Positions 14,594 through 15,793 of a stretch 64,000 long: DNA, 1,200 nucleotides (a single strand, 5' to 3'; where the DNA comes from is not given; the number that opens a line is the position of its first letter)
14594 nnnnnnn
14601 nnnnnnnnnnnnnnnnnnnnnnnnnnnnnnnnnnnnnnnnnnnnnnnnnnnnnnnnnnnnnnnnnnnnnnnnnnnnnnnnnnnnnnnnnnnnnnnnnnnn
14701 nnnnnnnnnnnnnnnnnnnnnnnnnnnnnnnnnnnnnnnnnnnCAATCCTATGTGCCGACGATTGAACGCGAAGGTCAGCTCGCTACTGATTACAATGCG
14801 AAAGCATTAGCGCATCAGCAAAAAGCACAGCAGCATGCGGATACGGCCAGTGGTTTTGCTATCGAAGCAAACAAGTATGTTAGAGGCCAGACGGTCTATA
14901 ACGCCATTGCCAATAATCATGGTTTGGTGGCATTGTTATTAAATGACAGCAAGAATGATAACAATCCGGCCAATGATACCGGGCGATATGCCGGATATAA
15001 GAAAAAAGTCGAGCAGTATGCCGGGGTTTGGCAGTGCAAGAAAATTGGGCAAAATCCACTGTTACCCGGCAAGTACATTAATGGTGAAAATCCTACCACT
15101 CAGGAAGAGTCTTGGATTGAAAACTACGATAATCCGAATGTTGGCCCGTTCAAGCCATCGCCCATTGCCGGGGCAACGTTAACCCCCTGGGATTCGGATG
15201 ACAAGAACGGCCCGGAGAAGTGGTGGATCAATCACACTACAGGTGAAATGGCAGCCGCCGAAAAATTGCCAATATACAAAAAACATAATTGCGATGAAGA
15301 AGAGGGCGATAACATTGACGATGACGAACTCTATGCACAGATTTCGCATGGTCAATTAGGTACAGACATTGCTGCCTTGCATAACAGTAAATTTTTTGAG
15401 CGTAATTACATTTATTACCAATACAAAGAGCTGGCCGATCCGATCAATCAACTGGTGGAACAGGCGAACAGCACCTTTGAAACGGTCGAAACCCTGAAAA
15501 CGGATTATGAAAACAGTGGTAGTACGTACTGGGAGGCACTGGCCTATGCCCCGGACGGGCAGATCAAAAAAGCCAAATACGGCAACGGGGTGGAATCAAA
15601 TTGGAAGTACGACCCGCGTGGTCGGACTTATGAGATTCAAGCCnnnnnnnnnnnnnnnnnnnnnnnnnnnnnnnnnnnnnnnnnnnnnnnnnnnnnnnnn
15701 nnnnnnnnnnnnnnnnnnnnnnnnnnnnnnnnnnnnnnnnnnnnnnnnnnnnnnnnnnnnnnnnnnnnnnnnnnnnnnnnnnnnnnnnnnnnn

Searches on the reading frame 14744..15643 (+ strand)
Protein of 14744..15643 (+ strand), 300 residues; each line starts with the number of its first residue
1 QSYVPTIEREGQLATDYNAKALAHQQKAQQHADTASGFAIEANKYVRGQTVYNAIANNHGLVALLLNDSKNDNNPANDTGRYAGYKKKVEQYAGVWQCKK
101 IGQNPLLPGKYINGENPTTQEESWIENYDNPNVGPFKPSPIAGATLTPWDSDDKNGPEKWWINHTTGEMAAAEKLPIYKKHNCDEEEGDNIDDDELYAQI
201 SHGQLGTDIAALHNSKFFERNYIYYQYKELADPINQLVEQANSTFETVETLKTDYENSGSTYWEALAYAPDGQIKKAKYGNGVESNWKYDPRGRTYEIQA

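Call 27: find_related_loci(query=A3, collection=metagenome_contigs, flank=10000)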
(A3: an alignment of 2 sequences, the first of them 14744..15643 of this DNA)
Query A3 (300 aa) in metagenome_contigs; peptide patterns used: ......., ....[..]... (x = any residue, [..] = any of these).
97 stretches matched a pattern, but none encodes a relative of the query by tblastn (E <= 1e-3).
